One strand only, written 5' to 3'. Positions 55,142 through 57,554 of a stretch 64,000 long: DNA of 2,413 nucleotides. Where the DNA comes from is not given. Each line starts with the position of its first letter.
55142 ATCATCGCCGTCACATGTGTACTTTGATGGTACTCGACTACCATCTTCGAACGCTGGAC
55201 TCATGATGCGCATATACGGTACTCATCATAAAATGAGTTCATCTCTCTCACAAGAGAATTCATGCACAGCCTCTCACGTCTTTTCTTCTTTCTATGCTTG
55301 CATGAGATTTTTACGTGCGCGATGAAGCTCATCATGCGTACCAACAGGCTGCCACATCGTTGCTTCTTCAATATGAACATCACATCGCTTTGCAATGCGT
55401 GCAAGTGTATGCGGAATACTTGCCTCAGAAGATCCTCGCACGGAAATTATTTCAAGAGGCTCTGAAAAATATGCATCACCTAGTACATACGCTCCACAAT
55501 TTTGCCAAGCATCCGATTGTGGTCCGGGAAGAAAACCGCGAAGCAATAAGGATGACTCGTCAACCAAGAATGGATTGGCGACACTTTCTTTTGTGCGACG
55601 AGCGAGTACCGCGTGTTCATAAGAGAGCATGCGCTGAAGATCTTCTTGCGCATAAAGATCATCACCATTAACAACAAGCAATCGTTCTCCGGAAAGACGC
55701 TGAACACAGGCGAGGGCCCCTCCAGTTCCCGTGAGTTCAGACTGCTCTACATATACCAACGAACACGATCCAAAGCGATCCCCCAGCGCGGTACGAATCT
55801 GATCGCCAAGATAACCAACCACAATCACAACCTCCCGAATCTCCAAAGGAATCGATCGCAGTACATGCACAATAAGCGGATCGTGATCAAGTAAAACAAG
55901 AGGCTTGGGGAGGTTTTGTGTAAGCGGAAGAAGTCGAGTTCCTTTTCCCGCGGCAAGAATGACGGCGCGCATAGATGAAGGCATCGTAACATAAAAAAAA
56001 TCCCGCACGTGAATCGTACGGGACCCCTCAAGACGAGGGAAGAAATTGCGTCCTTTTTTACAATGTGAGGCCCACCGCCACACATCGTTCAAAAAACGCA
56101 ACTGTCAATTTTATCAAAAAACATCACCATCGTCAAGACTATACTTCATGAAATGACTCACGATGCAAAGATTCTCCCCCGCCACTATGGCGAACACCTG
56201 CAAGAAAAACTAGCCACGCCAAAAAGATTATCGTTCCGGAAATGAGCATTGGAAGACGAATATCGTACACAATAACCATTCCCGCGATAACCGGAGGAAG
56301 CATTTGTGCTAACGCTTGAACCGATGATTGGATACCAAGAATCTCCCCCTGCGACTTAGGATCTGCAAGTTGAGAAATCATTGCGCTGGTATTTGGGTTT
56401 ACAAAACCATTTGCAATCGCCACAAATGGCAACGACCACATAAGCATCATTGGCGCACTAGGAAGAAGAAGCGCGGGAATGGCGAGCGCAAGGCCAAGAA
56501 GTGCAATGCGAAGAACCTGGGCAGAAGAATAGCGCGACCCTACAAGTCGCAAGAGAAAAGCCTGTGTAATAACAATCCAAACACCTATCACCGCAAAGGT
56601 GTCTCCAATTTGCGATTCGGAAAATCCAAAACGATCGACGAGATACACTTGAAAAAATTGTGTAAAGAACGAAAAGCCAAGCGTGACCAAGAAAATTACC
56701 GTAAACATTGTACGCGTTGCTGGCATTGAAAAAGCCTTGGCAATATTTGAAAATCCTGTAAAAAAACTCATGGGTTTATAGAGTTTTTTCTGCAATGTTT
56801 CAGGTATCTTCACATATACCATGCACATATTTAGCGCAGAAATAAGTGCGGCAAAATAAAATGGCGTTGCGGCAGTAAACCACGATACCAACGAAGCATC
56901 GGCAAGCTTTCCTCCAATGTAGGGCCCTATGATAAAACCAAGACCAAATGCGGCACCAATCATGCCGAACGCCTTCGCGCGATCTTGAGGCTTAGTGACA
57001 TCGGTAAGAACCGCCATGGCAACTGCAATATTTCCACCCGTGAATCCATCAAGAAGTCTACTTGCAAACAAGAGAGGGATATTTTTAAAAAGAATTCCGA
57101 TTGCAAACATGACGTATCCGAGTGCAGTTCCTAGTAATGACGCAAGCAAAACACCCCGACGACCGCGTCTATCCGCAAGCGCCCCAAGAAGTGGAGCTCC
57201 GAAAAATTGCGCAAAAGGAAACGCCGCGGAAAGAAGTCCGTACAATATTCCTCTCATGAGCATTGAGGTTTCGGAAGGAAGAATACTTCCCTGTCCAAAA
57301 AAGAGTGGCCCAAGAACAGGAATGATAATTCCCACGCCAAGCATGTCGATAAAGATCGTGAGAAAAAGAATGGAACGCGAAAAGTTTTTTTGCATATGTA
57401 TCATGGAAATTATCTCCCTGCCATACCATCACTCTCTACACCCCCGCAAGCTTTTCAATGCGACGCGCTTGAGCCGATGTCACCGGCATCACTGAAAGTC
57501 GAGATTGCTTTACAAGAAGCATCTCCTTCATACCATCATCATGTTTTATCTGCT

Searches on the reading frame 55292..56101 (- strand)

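Call 69: search_protein_families(library=pfam, proteins=[window:55292-56101:-], max_evalue=0.0001)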
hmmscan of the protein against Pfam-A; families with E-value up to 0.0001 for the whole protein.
window:55292-56101:- (269 aa): 2 families
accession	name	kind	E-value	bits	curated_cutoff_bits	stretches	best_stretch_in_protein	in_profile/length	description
PF00483.29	NTP_transferase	-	7.5e-19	68.7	21.2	1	46-267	2-243/245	Nucleotidyl transferase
PF12804.13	NTP_transf_3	-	1.3e-11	45.4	27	1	46-180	1-133/160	MobA-like NTP transferase domain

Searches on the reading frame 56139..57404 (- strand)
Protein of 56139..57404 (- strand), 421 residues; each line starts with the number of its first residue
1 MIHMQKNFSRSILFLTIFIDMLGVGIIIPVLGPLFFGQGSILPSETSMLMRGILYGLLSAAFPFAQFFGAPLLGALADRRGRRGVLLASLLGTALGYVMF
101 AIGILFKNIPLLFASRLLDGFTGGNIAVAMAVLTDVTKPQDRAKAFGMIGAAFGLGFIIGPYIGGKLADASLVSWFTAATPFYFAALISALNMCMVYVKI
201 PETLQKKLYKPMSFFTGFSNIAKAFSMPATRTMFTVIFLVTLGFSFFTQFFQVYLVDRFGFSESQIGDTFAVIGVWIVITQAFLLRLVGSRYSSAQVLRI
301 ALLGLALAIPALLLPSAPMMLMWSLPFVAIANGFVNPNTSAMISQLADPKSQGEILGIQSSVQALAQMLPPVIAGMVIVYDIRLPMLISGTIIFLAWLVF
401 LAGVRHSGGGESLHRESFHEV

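Call 69: search_protein_families(library=pfam, proteins=[window:56139-57404:-], max_evalue=0.0001)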
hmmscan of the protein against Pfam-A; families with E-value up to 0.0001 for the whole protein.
window:56139-57404:- (421 aa): 4 families
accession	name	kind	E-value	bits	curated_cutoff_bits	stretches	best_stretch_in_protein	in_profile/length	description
PF07690.21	MFS_1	-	5.1e-49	167.5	33.4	2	13-330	1-303/347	Major Facilitator Superfamily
PF12832.13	MFS_1_like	-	4.1e-13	49.6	25.2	1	56-378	37-362/373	MFS_1 like family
PF00083.30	Sugar_tr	-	5.3e-07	29.3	22.3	1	52-203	45-194/452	Sugar (and other) transporter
PF03209.21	PUCC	-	5.9e-06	26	21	1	129-377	109-359/401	PUCC protein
